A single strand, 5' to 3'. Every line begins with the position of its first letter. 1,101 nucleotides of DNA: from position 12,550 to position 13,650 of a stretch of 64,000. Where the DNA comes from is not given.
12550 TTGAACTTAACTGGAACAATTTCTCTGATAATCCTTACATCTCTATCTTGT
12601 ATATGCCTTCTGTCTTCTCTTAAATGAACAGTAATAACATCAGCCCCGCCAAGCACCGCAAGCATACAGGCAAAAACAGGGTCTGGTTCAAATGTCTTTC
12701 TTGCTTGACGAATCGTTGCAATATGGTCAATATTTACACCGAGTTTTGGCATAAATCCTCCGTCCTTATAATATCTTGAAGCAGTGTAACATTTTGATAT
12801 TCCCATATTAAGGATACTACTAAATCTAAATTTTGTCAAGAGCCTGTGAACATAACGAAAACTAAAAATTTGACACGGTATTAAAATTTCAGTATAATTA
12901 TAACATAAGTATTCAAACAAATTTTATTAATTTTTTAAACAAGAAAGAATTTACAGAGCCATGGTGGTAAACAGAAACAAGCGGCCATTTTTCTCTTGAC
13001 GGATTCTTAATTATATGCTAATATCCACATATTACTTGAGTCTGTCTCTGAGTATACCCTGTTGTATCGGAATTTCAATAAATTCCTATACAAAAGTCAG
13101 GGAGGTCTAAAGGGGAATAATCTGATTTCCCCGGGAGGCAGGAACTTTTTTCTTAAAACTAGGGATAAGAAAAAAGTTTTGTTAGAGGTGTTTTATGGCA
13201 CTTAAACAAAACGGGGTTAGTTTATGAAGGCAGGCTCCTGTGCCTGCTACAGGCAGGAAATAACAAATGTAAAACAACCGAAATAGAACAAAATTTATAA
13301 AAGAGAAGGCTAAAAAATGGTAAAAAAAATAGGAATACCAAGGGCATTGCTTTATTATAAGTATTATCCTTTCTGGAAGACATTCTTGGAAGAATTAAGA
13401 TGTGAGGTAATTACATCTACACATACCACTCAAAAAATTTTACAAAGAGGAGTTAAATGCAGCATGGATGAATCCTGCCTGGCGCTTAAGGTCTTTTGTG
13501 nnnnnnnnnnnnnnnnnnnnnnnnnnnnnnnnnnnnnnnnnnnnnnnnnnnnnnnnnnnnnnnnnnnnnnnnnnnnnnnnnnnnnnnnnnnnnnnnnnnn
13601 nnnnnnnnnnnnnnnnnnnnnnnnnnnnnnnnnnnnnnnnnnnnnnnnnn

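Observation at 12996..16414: Promoter + 285-nt structured leader + double-DUF2229 protein + HgdC/BcrAD-type activase: an uncharacterised ATP-driven (probably radical / Fe-S) enzyme system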

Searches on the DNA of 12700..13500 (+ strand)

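Call 5: search_rna_families(source=window, start=12700, end=13500, threshold=evalue, max_evalue=10, show_alignments=2)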
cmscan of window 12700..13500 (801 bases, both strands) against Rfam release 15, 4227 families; matches with E-value up to 10: 6.
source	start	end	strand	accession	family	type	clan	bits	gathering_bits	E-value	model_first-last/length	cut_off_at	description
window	13090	13196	-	RF00616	LhrC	Gene; sRNA;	CL00114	28.2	110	0.05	1-111/111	no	Listeria LhrC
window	13150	13212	+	RF02418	Spd-sr07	Gene; sRNA;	-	22.2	55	0.8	1-63/63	no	Streptococcus sRNA Spd-sr07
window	13435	13458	-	RF01354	CRISPR-DR45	Gene; CRISPR;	-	19.6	37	1.6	1-24/24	no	CRISPR RNA direct repeat element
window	13286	13354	+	RF02183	ST7-OT3_1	Gene; lncRNA;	-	18.4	50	2.5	1-79/79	no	ST7 overlapping transcript 3 conserved region 1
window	12847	12916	+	RF01600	snoR25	Gene; snRNA; snoRNA; CD-box;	-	18.4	50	8.1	1-70/70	no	small nucleolar RNA snoR25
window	13140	13238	+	RF01223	snR13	Gene; snRNA; snoRNA; CD-box;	CL00045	15.7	47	9.8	1-124/124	no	Small nucleolar RNA snR13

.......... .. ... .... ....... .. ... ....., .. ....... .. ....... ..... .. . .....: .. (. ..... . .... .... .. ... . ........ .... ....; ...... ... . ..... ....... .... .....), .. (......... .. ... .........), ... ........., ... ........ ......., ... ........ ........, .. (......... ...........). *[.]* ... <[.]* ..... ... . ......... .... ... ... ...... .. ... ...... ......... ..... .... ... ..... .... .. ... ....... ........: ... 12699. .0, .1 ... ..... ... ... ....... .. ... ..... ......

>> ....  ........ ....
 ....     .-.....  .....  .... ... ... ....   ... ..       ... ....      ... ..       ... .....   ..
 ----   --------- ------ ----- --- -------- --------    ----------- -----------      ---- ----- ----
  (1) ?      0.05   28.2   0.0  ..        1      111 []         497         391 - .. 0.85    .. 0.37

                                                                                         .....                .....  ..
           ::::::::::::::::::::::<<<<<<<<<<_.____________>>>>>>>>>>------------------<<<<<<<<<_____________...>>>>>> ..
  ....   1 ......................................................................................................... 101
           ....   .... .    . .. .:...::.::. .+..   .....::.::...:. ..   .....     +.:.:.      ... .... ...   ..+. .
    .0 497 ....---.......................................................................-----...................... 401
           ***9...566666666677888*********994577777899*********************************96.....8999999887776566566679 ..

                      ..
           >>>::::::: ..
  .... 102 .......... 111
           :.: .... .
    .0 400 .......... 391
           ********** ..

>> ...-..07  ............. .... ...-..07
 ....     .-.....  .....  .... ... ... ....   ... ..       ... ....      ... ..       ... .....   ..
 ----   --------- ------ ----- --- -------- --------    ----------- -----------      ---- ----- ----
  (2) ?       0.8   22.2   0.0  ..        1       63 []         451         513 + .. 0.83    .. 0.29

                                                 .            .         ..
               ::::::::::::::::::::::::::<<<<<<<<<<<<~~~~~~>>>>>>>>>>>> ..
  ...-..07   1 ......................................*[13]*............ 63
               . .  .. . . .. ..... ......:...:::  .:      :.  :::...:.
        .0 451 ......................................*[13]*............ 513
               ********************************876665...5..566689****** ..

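Call 64: search_dna_similar(query=window:12753-13316:+, collection=plasmids, mode=distant, max_evalue=0.01, max_rows=5)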
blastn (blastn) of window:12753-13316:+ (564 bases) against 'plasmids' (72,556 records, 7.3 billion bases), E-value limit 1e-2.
No match.

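Call 90: build_rna_model(alignment_id=A3)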
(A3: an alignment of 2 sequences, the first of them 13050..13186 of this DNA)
Model R1 built from alignment A3 (2 sequences, 137 columns); structure: RNAalifold consensus.
model positions 137; base pairs 43; branch points 2; effective number of sequences 0.67; information 0.591 bits per position. Calibrated on 0.2 Mb of random sequence (short: E-values are rough).
structure used (alignment columns):
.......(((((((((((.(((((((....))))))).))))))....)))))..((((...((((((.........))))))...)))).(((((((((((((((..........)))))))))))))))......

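Call 91: search_with_rna_model(model_id=R1, sources=[window, L084, L018, L034, L039, L004, L005, L006, L007, L008, L009, L010, L011, L012, L013, L014, L015, L016, L017, L019, L020, L021, L022, L023, L024, L025, L026, L027, L028, L029, L030, L031, L032, L033, L035, L036, L037, L038, L040, L041, L042, L043, L044, L045, L046, L047, L048, L049, L050, L051, L052, L053, L054, L055, L056, L057, L058, L059, L060, L061, L062, L063, L064, L065, L066, L067, L068, L069, L070, L071, L072, L073, L074, L075, L076, L077, L078, L079, L080, L081, L082, L083], max_evalue=10)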
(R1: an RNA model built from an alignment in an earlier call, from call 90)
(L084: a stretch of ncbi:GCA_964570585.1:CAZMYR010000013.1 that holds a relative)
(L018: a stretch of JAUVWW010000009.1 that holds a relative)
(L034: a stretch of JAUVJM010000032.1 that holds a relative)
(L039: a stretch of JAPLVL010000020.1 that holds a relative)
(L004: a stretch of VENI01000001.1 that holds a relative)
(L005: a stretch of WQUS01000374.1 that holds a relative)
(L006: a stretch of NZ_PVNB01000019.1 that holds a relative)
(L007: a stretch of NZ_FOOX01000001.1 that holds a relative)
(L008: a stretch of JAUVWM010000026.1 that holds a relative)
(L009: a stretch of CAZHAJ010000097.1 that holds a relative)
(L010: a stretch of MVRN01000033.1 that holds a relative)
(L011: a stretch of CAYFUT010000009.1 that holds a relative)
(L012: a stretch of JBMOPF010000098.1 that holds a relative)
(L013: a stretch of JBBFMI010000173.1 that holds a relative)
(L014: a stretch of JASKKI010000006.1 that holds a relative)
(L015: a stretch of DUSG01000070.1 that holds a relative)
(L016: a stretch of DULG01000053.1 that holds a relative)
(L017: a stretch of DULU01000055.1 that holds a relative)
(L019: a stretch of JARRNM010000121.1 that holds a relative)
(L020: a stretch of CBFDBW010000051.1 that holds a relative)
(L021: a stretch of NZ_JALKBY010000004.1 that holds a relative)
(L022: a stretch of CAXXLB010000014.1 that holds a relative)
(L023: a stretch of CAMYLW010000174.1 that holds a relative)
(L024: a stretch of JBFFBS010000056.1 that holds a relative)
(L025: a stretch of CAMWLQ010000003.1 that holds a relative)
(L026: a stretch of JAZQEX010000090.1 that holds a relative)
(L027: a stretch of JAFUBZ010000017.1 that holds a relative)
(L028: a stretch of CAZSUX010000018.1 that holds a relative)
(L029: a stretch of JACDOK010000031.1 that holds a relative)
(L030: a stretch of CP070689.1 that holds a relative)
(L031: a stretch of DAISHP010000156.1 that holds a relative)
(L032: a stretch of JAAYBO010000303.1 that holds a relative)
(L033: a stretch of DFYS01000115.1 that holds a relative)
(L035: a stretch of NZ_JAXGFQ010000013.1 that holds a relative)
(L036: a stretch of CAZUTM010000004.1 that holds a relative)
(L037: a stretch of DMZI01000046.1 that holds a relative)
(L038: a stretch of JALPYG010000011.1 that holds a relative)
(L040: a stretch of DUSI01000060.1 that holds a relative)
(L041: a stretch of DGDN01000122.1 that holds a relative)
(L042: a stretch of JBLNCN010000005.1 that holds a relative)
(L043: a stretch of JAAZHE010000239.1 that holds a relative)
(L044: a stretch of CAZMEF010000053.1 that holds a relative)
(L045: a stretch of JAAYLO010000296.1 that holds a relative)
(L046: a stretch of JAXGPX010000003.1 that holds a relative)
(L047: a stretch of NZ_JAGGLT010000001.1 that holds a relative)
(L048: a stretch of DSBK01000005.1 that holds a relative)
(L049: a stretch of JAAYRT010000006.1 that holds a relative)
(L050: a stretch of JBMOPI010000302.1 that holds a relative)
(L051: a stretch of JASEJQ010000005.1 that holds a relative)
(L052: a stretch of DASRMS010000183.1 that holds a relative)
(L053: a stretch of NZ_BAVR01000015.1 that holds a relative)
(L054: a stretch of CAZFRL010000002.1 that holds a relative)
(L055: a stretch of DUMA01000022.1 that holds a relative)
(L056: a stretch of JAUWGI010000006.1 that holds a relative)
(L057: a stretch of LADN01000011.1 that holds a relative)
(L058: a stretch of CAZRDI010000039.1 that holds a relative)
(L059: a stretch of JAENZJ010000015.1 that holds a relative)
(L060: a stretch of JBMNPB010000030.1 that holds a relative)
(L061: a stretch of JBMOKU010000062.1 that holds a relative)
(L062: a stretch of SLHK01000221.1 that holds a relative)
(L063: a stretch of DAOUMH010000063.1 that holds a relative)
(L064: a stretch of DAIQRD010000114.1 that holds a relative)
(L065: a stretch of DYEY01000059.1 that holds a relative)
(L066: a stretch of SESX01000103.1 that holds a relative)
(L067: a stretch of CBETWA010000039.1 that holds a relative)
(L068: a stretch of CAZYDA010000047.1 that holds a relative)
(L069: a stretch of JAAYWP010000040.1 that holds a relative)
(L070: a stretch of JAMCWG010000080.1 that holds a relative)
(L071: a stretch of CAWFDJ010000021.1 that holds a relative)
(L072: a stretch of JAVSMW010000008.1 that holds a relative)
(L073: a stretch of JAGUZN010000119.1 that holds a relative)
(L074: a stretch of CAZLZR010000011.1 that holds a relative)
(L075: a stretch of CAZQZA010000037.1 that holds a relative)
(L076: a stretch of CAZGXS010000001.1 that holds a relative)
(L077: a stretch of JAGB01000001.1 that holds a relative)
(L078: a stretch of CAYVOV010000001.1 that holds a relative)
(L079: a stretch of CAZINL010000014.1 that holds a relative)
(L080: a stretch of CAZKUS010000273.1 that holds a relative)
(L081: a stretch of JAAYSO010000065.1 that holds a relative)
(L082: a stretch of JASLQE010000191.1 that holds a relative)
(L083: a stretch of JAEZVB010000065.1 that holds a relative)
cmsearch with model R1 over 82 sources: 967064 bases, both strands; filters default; matches with E-value up to 10: 5.
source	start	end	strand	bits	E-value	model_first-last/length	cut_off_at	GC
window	13050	13186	+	174.3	1.7e-36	1-137/137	no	0.36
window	13059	13093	-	19.7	0.12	13-47/137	no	0.29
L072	2322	2434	+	18.3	0.25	1-137/137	no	0.33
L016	9427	9542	+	13.8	2.6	1-137/137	no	0.29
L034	1411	1518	+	11.3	9.6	1-137/137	no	0.47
